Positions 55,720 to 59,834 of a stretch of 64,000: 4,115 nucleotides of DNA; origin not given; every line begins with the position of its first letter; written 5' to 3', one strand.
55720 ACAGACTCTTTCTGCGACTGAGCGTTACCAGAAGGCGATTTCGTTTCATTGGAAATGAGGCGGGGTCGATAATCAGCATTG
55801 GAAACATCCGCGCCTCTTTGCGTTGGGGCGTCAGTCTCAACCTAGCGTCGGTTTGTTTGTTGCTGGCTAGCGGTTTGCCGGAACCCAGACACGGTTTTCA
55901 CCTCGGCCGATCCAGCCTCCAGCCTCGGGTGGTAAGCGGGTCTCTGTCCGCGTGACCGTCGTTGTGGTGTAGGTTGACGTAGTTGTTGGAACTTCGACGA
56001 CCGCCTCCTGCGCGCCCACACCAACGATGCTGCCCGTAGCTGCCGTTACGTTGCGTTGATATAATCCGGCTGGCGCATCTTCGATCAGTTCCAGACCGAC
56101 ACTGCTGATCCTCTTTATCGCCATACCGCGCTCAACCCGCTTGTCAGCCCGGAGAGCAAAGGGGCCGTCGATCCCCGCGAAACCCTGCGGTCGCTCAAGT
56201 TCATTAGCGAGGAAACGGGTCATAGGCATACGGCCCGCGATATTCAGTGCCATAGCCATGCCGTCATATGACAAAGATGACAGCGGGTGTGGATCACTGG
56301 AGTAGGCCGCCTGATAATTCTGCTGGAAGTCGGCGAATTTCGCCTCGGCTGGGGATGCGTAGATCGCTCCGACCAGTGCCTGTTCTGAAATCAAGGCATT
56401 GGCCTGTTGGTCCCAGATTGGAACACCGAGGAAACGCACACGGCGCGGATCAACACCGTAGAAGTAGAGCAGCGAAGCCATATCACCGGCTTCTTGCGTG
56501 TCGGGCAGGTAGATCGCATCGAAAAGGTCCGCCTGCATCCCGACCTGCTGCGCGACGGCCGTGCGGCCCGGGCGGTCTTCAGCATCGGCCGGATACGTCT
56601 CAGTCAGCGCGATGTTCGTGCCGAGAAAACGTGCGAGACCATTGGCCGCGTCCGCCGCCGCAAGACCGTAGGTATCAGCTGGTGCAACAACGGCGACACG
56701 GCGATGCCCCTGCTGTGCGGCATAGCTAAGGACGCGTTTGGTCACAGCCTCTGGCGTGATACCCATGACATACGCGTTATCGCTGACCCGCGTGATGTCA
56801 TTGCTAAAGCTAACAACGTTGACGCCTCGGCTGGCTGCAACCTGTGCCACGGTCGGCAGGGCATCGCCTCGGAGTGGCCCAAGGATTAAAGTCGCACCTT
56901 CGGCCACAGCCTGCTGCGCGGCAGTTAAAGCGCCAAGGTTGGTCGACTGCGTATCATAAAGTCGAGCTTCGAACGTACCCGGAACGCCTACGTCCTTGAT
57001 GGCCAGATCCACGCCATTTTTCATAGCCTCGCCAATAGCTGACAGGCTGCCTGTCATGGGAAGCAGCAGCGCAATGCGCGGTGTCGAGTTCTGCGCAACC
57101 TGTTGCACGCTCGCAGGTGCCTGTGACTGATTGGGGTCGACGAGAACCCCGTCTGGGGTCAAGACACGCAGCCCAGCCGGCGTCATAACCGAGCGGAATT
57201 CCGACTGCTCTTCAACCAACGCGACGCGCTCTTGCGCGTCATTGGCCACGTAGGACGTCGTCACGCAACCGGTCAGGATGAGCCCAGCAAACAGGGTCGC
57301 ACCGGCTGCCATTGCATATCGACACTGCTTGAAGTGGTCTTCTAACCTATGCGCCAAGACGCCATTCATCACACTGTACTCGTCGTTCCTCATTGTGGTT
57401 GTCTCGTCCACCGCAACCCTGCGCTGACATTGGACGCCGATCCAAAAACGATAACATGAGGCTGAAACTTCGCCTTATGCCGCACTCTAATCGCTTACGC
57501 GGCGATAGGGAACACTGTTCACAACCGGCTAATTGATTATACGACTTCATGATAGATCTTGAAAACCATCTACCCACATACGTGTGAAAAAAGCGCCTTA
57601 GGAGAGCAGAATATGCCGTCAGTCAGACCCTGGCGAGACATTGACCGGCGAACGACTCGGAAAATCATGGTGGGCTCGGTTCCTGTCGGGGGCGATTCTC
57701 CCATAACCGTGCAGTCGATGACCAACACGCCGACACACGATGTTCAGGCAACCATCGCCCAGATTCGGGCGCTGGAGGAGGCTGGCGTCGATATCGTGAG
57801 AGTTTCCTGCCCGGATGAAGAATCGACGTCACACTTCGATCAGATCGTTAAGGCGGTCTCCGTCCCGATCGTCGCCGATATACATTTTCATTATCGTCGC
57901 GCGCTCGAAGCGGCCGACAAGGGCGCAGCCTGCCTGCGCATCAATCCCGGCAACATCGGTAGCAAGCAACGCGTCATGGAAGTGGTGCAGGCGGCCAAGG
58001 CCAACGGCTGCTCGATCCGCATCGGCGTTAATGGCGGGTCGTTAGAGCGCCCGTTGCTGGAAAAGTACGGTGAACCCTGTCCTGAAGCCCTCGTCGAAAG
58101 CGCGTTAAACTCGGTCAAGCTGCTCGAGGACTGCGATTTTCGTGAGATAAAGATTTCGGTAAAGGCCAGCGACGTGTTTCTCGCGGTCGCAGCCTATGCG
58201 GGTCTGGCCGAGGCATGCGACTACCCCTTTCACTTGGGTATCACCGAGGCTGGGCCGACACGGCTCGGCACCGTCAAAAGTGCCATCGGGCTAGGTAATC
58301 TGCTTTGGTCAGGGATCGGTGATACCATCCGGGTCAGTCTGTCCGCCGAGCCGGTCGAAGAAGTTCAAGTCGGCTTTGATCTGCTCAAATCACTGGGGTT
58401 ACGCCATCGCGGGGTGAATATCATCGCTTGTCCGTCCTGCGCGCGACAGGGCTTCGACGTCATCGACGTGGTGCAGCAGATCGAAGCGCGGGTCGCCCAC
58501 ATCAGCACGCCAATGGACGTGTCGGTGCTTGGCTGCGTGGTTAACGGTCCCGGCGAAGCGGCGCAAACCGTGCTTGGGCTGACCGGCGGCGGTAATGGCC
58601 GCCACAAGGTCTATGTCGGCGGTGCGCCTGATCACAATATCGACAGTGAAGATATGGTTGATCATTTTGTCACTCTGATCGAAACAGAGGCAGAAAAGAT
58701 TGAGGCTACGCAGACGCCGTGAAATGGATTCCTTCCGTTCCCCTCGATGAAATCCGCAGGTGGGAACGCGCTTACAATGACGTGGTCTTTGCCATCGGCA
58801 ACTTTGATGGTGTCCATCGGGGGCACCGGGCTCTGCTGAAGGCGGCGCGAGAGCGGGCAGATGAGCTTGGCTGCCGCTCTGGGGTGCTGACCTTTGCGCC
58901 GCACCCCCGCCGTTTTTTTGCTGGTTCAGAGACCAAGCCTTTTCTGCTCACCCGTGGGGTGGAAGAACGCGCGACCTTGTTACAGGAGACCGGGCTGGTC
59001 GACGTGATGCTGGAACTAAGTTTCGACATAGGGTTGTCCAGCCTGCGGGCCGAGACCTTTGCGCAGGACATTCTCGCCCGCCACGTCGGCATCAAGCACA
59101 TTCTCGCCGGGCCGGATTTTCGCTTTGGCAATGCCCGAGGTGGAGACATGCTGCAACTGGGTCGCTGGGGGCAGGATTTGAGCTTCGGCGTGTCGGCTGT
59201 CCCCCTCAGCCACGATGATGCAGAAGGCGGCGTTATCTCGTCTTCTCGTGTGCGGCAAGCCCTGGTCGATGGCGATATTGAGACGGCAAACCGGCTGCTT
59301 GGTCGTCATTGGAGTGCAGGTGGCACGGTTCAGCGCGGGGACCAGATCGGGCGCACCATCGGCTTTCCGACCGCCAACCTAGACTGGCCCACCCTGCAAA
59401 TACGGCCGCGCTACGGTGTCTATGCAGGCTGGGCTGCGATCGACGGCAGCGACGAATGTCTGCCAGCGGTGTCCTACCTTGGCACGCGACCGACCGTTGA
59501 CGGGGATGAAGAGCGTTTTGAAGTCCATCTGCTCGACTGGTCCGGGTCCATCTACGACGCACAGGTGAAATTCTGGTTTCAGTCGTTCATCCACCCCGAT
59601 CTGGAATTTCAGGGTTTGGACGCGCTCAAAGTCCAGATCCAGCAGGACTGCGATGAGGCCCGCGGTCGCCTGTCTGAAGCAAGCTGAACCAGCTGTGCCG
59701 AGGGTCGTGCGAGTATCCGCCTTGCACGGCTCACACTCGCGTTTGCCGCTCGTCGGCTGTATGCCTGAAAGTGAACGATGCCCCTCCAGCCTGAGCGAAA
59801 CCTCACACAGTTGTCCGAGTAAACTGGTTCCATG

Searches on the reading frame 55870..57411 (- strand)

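Call 33: search_protein_families(library=pfam, proteins=[window:55870-57411:-], max_evalue=0.00001)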
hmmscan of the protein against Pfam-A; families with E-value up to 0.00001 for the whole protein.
window:55870-57411:- (514 aa): 2 families
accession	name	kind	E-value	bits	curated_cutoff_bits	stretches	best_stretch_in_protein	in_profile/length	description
PF13458.12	Peripla_BP_6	-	2.2e-28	100.3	31.7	1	112-436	3-339/343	Periplasmic binding protein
PF04348.19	LppC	-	7.4e-14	51.7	28.8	1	103-265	211-375/563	LppC putative lipoprotein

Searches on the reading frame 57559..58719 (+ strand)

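Call 33: search_protein_families(library=pfam, proteins=[window:57559-58719:+], max_evalue=0.00001)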
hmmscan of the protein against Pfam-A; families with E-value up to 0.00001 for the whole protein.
window:57559-58719:+ (387 aa): 1 family
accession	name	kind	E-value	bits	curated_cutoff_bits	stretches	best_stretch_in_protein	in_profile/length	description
PF04551.19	GcpE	-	6.6e-142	473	32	1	33-375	1-342/343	GcpE protein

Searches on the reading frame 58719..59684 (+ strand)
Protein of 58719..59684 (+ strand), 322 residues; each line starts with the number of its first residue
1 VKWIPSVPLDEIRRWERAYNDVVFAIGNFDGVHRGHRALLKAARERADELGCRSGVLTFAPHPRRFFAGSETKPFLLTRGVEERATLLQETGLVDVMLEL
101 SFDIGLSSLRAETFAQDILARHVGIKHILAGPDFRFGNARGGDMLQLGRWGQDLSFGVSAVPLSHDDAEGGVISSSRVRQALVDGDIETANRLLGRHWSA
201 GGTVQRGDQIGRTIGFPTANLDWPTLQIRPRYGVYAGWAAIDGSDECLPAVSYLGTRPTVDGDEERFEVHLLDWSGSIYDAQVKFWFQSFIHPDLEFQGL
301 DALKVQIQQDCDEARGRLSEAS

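Call 33: search_protein_families(library=pfam, proteins=[window:58719-59684:+], max_evalue=0.00001)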
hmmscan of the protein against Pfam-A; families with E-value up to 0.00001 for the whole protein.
window:58719-59684:+ (322 aa): 2 families
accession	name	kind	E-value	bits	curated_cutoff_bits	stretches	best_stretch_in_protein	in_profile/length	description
PF06574.18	FAD_syn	-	1.2e-39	136.1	27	1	20-176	6-157/158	FAD synthetase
PF01687.23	Flavokinase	-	2.4e-36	125.2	19.6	1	194-315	1-121/124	Riboflavin kinase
